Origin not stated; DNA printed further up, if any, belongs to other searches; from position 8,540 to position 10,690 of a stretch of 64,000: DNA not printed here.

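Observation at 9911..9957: Textbook PD-(D/E)xK signature (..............) in the C-terminal half of the 600-aa island protein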

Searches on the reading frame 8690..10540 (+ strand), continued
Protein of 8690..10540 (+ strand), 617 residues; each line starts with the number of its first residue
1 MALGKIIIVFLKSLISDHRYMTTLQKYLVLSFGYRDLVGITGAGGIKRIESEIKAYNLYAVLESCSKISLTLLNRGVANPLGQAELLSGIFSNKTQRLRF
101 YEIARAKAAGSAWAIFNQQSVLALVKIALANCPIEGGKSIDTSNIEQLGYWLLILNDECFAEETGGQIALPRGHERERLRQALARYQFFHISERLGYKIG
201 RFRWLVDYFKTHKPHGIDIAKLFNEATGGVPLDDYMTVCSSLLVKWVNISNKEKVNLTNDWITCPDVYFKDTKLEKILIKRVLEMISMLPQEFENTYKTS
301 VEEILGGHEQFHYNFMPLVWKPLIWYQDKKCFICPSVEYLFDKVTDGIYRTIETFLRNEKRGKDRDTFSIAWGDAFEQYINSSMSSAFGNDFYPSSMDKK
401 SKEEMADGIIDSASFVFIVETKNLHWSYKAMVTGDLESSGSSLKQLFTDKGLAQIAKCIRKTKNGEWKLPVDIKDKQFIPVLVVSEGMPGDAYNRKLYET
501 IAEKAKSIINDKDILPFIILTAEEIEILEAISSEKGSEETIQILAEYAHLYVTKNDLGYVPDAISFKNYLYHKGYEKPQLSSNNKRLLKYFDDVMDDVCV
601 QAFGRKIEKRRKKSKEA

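Call 38: search_protein_families(library=ncbifam, alignment_id=A3, max_evalue=0.001)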
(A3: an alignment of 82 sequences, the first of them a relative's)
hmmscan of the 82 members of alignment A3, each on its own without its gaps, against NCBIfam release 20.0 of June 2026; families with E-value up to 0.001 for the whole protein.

A. member 1, P0001 (597 aa): 1 family
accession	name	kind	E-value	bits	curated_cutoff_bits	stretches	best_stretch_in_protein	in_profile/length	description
NF047931.1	antiphage_GapS1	subfamily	5.9e-13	48.5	320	1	197-492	125-398/455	GapS1 family protein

B. families by the number of members that match (of 82 scanned): 7 families
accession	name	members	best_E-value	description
NF047931.1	antiphage_GapS1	59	1.1e-21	GapS1 family protein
NF004088.0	PRK05590.1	1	1.2e-06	hypothetical protein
NF007704.0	PRK10396.1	1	1.4e-05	hypothetical protein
NF001213.0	PRK00183.1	1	2e-05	hypothetical protein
TIGR04102.1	SWIM_PBPRA1643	1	6.1e-05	PBPRA1643 family SWIM/SEC-C metal-binding motif protein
NF002449.0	PRK01617.1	1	7.1e-05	hypothetical protein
NF002592.0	PRK02250.1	1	8.2e-05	hypothetical protein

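Call 40: find_homologous_proteins(query=A3, max_evalue=0.001)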
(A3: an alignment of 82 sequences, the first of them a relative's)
Query A3 (82 sequences) (597 aa, profile of the alignment): 24 proteins with E <= 0.001 among 8000 candidates.
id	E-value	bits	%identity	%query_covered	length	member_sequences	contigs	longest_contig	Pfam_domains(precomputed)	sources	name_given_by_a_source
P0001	5.1e-154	532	100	100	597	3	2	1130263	-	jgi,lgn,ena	jgi:hypothetical protein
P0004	6.6e-150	518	78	99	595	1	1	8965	-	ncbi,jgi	jgi:hypothetical protein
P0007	1.6e-149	517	68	97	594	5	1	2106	-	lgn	-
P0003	2.8e-149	516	79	100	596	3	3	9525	-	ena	-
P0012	1.7e-148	514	60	100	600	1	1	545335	-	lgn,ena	-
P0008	1.9e-147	510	67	100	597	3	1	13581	-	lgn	-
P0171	2.8e-147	510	40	99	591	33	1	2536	-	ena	-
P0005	3.8e-147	509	74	99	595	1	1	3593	-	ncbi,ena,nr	ncbi:MAG TPA: hypothetical protein PLS49_07100 [Candidatus Woesebacteria bacterium]|nr:hypothetical 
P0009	3.2e-145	503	67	99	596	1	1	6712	-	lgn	-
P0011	6.9e-145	502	64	99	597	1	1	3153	-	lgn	-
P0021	1.1e-144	501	39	98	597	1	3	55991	-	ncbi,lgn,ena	ncbi:MAG: hypothetical protein AAB546_00580 [Patescibacteria group bacterium]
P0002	1.8e-144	500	84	100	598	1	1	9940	-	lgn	-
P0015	3.8e-144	499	57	99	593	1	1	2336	-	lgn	-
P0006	4.8e-144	499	74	99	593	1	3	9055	-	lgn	-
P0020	1.0e-143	498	38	98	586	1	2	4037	-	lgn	-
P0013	2.9e-142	493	60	99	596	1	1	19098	-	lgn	-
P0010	4.0e-140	486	66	99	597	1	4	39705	-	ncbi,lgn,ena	-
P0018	1.5e-133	464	48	97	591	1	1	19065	-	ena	-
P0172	9.8e-10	56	26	19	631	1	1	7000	-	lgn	-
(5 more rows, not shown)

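Call 48: search_dna_similar(query=P0001, collection=plasmids, mode=protein, max_evalue=1, max_rows=20)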
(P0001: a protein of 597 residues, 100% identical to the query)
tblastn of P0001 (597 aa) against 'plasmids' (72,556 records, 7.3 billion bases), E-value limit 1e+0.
Records with a match: 1; places in all: 1; records where one place covers at least 80% of the query: 0.
Best place of each record, by identity: <60% 1.
By first word of the organism name: Nostoc 1.
By predicted mobility (MOB-suite, as given by PLSDB): mobilizable 1.
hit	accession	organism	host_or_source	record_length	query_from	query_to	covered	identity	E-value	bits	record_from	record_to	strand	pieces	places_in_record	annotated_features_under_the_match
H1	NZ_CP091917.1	Nostoc sp. UHCC 0870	cell culture,Brackish water, ...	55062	293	468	29%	24.2%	5e-1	41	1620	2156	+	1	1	hypothetical protein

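Call 49: search_protein_families(library=ncbifam, proteins=[P0172, P0171, P0170, P0165, P0163, P0161, P0159, P0146, P0139, P0114], max_evalue=0.01)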
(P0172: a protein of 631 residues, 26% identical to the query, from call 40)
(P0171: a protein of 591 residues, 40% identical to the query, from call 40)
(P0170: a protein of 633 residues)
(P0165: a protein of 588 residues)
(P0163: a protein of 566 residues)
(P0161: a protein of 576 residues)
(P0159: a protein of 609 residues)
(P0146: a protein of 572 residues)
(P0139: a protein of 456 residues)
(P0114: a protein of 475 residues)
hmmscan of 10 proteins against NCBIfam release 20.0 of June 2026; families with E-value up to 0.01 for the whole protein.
P0172 (631 aa): 1 family
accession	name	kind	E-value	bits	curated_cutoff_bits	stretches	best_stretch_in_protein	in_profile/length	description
NF047931.1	antiphage_GapS1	subfamily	4.3e-11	42.3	320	1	159-556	2-388/455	GapS1 family protein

P0171 (591 aa): 0 families

P0170 (633 aa): 0 families

P0165 (588 aa): 1 family
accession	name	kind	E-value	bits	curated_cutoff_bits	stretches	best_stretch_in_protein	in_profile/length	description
NF047931.1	antiphage_GapS1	subfamily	1.5e-20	73.6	320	1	201-450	126-352/455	GapS1 family protein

P0163 (566 aa): 1 family
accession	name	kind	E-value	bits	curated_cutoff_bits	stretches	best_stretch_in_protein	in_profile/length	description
NF047931.1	antiphage_GapS1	subfamily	2.9e-18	66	320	1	191-508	126-438/455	GapS1 family protein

P0161 (576 aa): 0 families

P0159 (609 aa): 1 family
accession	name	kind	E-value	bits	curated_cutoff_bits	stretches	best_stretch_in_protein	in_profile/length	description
NF047931.1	antiphage_GapS1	subfamily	1.1e-05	24.6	320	1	226-498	126-371/455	GapS1 family protein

P0146 (572 aa): 1 family
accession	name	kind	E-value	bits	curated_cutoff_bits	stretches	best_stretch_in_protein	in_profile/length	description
NF047931.1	antiphage_GapS1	subfamily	1.5e-19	70.3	320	1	190-442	118-352/455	GapS1 family protein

P0139 (456 aa): 0 families

P0114 (475 aa): 1 family
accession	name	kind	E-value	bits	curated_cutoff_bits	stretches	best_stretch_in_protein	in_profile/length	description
NF047931.1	antiphage_GapS1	subfamily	8.4e-10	38.1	320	1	66-402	126-437/455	GapS1 family protein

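Call 50: search_dna_similar(query=P0165, collection=plasmids, mode=protein, max_evalue=1, max_rows=25)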
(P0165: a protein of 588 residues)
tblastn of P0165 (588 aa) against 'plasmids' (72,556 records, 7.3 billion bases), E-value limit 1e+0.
Records with a match: 5; places in all: 5; records where one place covers at least 80% of the query: 0.
Best place of each record, by identity: <60% 5.
By first word of the organism name: Sinorhizobium 3; Nostoc 1; Kovacikia 1.
By predicted mobility (MOB-suite, as given by PLSDB): conjugative 3; mobilizable 1; non-mobilizable 1.
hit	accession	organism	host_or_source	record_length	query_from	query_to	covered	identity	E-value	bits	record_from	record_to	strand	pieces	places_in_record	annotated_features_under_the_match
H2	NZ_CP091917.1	Nostoc sp. UHCC 0870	cell culture,Brackish water, ...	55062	174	476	52%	20.9%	1e-1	43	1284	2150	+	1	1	hypothetical protein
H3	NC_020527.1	Sinorhizobium meliloti 2011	-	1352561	201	416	37%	28.1%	3e-4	52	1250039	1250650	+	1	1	none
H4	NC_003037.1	Sinorhizobium meliloti 1021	-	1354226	201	416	37%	28.1%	3e-4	52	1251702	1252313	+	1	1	none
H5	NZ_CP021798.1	Sinorhizobium meliloti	Medicago sativa,Single Cell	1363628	201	416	37%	28.1%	3e-4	52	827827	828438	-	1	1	none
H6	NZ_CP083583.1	Kovacikia minuta CCNUW1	cell culture,fresh water lake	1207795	313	476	28%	22.5%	2e-1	42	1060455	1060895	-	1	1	record has no annotation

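Call 51: search_dna_similar(query=P0172, collection=plasmids, mode=protein, max_evalue=1, max_rows=25)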
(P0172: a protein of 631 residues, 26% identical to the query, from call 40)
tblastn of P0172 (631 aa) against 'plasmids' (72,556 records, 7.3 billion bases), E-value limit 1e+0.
Records with a match: 26; places in all: 27; records where one place covers at least 80% of the query: 0.
Best place of each record, by identity: <60% 26.
By first word of the organism name: Streptomyces 17; Kitasatospora 2; Arthrobacter 2; Rhodococcus 1; Nostoc 1; Pseudomonas 1; Geminocystis 1; Embleya 1.
By predicted mobility (MOB-suite, as given by PLSDB): non-mobilizable 15; mobilizable 10; conjugative 1.
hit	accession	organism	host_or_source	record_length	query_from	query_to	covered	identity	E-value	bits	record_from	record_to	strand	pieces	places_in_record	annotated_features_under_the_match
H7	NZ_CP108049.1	Streptomyces sp. NBC_00289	-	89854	133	630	79%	48.8%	1e-137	451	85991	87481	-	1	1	hypothetical protein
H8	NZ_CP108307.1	Streptomyces sp. NBC_00015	-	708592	152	626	75%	50.4%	5e-140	458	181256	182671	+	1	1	hypothetical protein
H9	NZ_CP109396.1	Streptomyces sp. NBC_01527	-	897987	144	631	77%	48.3%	2e-132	436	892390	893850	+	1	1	hypothetical protein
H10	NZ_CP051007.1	Streptomyces griseofuscus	-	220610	123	623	79%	46.8%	6e-135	443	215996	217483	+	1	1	hypothetical protein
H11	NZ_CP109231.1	Streptomyces anthocyanicus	-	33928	151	626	75%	49.1%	1e-140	459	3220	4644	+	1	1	hypothetical protein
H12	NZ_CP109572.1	Streptomyces anthocyanicus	-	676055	151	626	75%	49.1%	2e-140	459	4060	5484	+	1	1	hypothetical protein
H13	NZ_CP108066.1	Streptomyces canus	-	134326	149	631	77%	48.2%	3e-136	447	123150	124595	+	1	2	nuclease-related domain-containing protein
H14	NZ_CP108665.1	Streptomyces globisporus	-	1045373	144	623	76%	47.6%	6e-132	434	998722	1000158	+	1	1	record has no annotation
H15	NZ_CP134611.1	Streptomyces sp. ITFR-16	Ips typographus,whole organism,Ips ...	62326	153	623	75%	48.1%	1e-136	448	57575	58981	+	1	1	hypothetical protein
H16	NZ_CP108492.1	Streptomyces sp. NBC_01243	-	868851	144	625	76%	43.2%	2e-103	352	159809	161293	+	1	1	hypothetical protein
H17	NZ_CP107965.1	Kitasatospora sp. NBC_00374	-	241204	153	622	74%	43.0%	6e-102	347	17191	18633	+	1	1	hypothetical protein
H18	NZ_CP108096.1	Streptomyces sp. NBC_00239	-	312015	153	624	75%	41.5%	3e-90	313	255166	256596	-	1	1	nuclease-related domain-containing protein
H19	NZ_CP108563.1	Kitasatospora purpeofusca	-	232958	153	628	75%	40.7%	3e-88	308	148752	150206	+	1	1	nuclease-related domain-containing protein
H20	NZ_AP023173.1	Rhodococcus qingshengii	-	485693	144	628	77%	39.6%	4e-106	360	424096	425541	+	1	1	hypothetical protein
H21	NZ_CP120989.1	Streptomyces sp. Alt2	-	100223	153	628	75%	39.4%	4e-87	305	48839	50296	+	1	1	hypothetical protein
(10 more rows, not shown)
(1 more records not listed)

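Call 52: find_related_loci(query=A1, collection=genome_contigs, flank=10000)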
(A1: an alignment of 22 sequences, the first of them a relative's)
Query A1 (597 aa) in genome_contigs; peptide patterns used: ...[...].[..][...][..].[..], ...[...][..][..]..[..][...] (x = any residue, [..] = any of these).
36 stretches matched a pattern; 3 encode a relative of the query (tblastn E <= 1e-3); 3 distinct loci.
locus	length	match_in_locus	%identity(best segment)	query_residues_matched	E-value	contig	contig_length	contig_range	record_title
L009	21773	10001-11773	66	2-592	0e+0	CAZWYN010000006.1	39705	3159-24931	MAG TPA_asm: uncultured Pseudomonadales bacterium isolate SRP011637_co1_56 genome assembly, contig: NODE_201_length_3970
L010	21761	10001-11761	38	3-595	1e-130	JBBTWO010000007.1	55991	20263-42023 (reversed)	MAG: Patescibacteria group bacterium isolate H41-bin046_1 H41_bin046_1_000000000007, whole genome shotgun sequence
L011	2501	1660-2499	49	2-284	2e-90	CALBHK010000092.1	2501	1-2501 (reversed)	MAG TPA_asm: uncultured Chlamydiae bacterium isolate SRR6231132_bin.17_CONCOCT_v1.1_MAG genome assembly, contig: ERZ6502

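Call 55: find_encoding_contigs(protein=P0002, flank=6000, max_places=2)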
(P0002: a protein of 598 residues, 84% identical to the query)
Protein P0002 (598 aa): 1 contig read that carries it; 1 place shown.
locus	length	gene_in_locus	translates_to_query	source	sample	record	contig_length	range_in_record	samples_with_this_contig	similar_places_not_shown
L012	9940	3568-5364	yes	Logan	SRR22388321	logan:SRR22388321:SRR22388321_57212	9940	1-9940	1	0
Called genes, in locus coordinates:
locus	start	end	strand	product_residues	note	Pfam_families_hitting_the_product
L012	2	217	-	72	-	?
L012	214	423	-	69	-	-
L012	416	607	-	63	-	-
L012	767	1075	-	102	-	-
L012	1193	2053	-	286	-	-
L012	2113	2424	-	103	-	PF05065:Phage_capsid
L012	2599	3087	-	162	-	PF00188:CAP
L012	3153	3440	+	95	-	PF13560:HTH_31 (weak), PF12844:HTH_19, PF01381:HTH_3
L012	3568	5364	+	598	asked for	-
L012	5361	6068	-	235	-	-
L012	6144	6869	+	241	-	PF10544:T5orf172, PF13455:MUG113, PF09397:FtsK_gamma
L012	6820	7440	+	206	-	-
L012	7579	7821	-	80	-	-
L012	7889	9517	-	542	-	-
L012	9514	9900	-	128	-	-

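Call 56: find_encoding_contigs(protein=P0008, flank=6000, max_places=2)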
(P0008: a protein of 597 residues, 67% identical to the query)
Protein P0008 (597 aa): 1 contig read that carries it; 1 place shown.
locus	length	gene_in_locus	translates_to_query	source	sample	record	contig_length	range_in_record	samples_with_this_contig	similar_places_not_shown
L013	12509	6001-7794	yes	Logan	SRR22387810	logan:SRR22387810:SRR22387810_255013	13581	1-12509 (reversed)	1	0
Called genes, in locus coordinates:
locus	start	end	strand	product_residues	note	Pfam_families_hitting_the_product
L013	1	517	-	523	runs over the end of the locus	PF00239:Resolvase, PF07508:Recombinase, PF13408:Zn_ribbon_recom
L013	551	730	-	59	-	-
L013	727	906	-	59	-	-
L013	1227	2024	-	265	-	-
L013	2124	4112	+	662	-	-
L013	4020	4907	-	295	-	PF02086:MethyltransfD12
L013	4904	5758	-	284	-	PF01555:N6_N4_Mtase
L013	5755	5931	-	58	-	PF12728:HTH_17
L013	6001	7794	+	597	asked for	-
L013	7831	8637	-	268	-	-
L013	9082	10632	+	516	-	PF00884:Sulfatase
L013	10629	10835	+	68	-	-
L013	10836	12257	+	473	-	-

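Call 57: find_encoding_contigs(protein=P0013, flank=6000, max_places=2)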
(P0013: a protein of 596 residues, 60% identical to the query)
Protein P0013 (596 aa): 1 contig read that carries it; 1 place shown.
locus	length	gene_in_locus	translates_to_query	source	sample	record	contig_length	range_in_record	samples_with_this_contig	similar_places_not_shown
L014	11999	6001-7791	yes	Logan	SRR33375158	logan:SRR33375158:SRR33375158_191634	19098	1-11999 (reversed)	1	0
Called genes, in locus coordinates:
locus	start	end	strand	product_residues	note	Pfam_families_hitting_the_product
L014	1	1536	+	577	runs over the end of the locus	-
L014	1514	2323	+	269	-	PF26593:TraC-like (weak)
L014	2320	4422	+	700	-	PF13173:AAA_14 (faint), PF01935:DUF87, PF12846:AAA_10 (weak), PF19044:P-loop_TraG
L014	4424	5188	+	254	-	PF01551:Peptidase_M23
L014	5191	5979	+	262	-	-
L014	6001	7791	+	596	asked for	-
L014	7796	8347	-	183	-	-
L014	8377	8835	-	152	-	PF13091:PLDc_2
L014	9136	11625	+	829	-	PF12708:Pect-lyase_RHGA_epim (weak)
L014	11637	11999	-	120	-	?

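Call 58: find_encoding_contigs(protein=P0018, flank=6000, max_places=2)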
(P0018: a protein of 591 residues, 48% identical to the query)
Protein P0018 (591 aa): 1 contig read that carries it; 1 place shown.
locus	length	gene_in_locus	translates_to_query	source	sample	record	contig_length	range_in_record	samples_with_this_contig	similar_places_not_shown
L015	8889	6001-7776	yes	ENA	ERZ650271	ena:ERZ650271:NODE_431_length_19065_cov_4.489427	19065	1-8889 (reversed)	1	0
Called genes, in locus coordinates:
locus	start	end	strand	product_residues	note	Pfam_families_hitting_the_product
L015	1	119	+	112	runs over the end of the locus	-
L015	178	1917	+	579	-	PF01807:Zn_ribbon_DnaG, PF08275:DNAG_N, PF13662:Toprim_4, PF01751:Toprim (weak), PF13155:Toprim_2, PF10410:DnaB_bind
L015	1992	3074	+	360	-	PF03979:Sigma70_r1_1, PF00140:Sigma70_r1_2, PF04542:Sigma70_r2, PF04539:Sigma70_r3, PF04545:Sigma70_r4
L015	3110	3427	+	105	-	-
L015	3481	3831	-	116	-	PF18955:DUF5698 (weak)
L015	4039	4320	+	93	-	-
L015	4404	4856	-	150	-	-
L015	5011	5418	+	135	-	-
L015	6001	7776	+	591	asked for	-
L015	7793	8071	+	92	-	-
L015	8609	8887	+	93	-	?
